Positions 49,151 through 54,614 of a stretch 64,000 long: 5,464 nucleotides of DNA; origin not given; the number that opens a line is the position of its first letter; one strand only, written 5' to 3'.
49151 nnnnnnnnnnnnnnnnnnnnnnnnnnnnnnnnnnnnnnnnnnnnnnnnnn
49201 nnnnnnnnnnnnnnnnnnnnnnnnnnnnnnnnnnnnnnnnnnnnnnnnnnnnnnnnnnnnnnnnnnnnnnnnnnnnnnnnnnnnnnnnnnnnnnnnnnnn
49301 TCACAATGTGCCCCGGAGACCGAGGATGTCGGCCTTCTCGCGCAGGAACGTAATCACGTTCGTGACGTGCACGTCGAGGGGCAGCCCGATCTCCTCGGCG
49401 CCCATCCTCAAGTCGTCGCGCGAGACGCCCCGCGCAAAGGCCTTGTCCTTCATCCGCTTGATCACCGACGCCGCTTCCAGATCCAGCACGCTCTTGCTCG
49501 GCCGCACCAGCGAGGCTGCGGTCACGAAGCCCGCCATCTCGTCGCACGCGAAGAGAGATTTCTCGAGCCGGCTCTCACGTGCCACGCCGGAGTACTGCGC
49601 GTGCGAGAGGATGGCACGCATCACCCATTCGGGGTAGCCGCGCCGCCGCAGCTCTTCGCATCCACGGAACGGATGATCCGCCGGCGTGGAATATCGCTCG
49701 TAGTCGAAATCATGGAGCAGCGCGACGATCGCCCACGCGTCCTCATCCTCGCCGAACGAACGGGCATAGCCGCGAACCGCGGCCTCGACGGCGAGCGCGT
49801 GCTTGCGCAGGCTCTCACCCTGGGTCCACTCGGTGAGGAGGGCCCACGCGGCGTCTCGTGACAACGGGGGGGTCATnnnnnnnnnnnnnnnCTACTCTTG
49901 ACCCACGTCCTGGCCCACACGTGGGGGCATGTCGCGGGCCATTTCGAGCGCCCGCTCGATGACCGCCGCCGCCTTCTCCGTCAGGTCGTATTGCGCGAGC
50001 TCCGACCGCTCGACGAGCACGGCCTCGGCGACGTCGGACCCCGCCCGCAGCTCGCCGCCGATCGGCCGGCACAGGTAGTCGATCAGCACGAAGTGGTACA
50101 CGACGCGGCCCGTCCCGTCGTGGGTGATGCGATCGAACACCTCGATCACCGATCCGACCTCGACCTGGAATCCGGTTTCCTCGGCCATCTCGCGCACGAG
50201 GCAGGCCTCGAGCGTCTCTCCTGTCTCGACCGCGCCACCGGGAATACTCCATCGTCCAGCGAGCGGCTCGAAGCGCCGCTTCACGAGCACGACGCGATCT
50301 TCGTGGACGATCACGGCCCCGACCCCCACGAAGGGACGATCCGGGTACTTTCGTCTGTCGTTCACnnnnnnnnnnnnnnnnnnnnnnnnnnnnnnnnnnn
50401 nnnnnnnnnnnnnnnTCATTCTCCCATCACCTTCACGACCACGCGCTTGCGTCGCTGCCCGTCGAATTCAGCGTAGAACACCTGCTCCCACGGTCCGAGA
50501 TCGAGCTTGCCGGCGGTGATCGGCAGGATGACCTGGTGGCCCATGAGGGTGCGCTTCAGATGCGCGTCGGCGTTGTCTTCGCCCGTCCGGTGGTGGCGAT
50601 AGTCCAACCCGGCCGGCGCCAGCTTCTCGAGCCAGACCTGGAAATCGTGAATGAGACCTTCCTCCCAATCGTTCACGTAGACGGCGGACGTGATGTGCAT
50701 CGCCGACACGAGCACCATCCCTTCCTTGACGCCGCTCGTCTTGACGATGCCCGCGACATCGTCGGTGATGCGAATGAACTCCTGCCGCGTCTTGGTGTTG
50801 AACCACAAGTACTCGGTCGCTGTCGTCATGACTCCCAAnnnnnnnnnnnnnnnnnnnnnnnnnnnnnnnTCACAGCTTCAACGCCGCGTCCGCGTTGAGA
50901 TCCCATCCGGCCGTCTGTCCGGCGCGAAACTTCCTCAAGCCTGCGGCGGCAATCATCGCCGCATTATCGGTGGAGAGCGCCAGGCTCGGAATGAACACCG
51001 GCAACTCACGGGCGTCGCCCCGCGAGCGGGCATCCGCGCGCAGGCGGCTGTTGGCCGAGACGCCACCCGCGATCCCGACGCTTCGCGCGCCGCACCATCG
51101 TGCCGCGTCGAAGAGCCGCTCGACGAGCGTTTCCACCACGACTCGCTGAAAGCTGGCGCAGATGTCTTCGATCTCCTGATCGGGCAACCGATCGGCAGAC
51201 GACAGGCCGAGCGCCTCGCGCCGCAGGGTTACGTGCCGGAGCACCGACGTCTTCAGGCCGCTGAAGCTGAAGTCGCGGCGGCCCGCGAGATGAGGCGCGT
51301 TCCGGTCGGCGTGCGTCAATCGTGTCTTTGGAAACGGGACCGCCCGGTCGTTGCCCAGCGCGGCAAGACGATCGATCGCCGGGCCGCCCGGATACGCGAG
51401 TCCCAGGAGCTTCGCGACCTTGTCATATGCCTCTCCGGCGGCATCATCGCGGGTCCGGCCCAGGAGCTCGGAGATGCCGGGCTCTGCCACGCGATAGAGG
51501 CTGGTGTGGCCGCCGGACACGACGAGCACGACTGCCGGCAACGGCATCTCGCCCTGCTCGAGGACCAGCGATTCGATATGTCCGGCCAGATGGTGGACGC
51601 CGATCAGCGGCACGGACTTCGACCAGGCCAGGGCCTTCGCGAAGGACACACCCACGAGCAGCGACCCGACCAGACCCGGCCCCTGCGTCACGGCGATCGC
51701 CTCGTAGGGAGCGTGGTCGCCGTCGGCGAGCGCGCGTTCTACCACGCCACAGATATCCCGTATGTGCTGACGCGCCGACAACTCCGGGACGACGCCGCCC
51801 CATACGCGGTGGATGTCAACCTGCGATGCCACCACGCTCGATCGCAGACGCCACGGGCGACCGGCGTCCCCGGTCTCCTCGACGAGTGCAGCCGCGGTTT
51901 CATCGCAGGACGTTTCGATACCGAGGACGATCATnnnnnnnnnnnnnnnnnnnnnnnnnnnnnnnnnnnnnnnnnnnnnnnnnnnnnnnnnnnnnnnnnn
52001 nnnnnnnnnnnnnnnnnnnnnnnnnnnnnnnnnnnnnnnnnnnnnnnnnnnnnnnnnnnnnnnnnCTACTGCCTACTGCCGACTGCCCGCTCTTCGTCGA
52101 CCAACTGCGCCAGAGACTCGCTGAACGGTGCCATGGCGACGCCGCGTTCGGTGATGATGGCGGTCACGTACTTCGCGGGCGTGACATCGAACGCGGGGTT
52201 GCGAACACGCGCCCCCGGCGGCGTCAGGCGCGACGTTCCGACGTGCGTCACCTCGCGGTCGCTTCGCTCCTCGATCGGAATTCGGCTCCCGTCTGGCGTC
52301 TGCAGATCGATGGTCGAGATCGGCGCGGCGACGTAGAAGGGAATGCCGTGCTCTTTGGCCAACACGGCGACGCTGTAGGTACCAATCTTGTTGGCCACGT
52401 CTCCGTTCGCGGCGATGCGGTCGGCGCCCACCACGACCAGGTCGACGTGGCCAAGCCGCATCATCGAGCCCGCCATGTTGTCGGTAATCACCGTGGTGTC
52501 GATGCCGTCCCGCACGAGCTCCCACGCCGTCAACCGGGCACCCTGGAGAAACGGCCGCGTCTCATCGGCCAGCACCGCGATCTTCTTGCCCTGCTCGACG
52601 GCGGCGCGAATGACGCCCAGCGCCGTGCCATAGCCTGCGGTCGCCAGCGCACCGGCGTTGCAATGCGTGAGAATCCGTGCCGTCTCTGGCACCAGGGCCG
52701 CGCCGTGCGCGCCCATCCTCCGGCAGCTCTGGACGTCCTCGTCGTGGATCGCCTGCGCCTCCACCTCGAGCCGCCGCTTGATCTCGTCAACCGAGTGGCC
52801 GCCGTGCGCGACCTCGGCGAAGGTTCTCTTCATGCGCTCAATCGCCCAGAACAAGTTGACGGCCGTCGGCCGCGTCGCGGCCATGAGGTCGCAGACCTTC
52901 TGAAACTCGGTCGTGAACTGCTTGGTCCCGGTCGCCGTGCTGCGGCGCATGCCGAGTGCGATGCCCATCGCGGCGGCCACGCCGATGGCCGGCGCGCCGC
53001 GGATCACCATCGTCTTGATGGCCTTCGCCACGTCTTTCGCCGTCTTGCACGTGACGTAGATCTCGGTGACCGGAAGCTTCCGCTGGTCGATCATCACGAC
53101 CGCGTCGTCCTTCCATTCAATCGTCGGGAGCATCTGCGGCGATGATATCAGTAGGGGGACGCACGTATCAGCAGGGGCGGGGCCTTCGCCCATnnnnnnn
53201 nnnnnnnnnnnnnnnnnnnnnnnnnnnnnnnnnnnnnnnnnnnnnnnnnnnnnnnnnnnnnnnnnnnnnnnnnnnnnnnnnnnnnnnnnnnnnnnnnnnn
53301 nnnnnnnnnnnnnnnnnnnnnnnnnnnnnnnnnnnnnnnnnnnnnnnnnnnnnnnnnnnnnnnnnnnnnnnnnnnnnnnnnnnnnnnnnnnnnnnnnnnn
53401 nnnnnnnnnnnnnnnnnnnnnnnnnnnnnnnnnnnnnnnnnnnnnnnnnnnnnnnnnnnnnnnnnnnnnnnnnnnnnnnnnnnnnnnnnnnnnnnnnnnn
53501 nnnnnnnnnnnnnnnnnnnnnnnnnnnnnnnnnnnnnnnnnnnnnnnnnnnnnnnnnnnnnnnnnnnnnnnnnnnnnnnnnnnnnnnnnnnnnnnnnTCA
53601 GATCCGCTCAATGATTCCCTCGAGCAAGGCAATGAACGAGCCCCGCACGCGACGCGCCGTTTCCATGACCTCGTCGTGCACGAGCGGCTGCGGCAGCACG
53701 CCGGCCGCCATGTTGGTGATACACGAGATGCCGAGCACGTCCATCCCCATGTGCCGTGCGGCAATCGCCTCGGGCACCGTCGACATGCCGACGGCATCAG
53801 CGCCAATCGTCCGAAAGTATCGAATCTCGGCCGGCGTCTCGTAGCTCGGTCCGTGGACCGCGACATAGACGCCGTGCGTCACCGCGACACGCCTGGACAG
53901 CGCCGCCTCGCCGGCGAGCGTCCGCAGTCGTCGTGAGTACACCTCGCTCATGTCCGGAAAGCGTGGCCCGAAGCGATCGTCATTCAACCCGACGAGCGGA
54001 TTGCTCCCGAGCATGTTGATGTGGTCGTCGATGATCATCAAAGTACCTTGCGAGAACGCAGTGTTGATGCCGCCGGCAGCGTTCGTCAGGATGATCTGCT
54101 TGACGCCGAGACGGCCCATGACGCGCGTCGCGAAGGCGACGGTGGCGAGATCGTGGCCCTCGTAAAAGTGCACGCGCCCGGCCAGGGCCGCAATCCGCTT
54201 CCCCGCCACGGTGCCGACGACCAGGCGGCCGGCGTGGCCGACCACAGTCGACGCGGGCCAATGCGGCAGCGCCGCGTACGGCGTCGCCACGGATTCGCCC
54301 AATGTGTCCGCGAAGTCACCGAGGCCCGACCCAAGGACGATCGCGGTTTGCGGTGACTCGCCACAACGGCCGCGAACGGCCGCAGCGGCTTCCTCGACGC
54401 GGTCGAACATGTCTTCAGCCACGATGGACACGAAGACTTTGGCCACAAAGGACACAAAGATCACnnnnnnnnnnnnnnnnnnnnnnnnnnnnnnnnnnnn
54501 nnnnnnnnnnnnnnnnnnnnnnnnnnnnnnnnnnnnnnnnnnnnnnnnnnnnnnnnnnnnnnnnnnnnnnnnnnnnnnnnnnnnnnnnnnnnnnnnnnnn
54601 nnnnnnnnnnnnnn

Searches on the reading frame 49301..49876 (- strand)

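Call 7: search_protein_families(library=pfam, proteins=[window:49301-49876:-])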
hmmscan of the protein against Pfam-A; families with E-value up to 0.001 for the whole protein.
window:49301-49876:- (191 aa): 1 family
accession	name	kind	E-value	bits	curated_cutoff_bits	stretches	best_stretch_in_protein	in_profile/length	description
PF01966.28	HD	-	7.1e-07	30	22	1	25-97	3-90/116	HD domain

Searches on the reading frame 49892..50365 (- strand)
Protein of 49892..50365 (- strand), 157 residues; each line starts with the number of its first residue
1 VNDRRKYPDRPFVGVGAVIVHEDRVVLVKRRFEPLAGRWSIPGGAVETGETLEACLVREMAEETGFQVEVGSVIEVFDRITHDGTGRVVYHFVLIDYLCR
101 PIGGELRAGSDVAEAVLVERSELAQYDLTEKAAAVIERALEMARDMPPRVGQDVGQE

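Call 7: search_protein_families(library=pfam, proteins=[window:49892-50365:-])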
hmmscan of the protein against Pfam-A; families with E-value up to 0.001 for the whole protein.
window:49892-50365:- (157 aa): 3 families
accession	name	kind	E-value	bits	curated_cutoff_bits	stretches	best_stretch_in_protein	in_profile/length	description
PF00293.34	NUDIX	-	6e-20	72.1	21.1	1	13-137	4-132/134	NUDIX domain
PF14815.12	NUDIX_4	-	5e-08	33.2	35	1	17-131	3-106/113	NUDIX domain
PF22327.2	Nudt16-like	-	6.6e-05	23.4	27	1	25-93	24-91/161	U8 snoRNA-decapping enzyme-like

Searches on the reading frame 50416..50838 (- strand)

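Call 7: search_protein_families(library=pfam, proteins=[window:50416-50838:-])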
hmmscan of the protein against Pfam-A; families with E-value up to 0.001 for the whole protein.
window:50416-50838:- (140 aa): 1 family
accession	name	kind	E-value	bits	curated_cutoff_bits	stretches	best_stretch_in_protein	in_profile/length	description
PF01894.22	UPF0047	-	2.3e-37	128.2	27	1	24-137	2-117/117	Uncharacterised protein family UPF0047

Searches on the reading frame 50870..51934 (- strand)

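Call 7: search_protein_families(library=pfam, proteins=[window:50870-51934:-])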
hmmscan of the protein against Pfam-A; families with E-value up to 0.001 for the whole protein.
window:50870-51934:- (354 aa): 3 families
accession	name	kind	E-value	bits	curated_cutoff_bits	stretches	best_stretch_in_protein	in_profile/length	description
PF00814.31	TsaD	-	9.9e-83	278.3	24.8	1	30-329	2-263/264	tRNA N6-adenosine threonylcarbamoyltransferase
PF22521.2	HypF_C_2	-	3.5e-05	24.1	27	1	248-319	159-230/241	Carbamoyltransferase, Kae1-like Domain, second subdomain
PF02543.21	Carbam_trans_N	-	0.00028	20.9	24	1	253-313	271-331/346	Carbamoyltransferase N-terminus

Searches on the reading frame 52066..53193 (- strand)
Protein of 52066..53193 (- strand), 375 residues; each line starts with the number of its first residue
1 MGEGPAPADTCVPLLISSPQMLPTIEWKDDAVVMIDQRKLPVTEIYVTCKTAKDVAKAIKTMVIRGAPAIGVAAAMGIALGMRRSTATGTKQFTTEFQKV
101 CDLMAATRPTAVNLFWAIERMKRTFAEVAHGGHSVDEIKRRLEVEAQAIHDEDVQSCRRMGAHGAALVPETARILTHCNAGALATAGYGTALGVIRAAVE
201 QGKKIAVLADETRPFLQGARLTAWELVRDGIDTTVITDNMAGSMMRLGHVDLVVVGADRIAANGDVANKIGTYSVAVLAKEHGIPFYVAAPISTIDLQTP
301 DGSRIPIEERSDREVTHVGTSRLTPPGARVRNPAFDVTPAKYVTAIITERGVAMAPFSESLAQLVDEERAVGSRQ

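Call 7: search_protein_families(library=pfam, proteins=[window:52066-53193:-])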
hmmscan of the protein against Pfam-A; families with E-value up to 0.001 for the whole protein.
window:52066-53193:- (375 aa): 1 family
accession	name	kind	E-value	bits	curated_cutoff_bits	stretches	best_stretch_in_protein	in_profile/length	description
PF01008.23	IF-2B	-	1.9e-91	306.6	22.4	1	64-352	2-277/280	Initiation factor 2 subunit family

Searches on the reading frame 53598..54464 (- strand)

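Call 7: search_protein_families(library=pfam, proteins=[window:53598-54464:-])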
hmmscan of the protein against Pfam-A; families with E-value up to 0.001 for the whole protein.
window:53598-54464:- (288 aa): 1 family
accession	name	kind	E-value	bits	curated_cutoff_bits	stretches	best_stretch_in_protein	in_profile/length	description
PF01048.26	PNP_UDP_1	-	7.1e-54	183.1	25.1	1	41-286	3-233/233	Phosphorylase superfamily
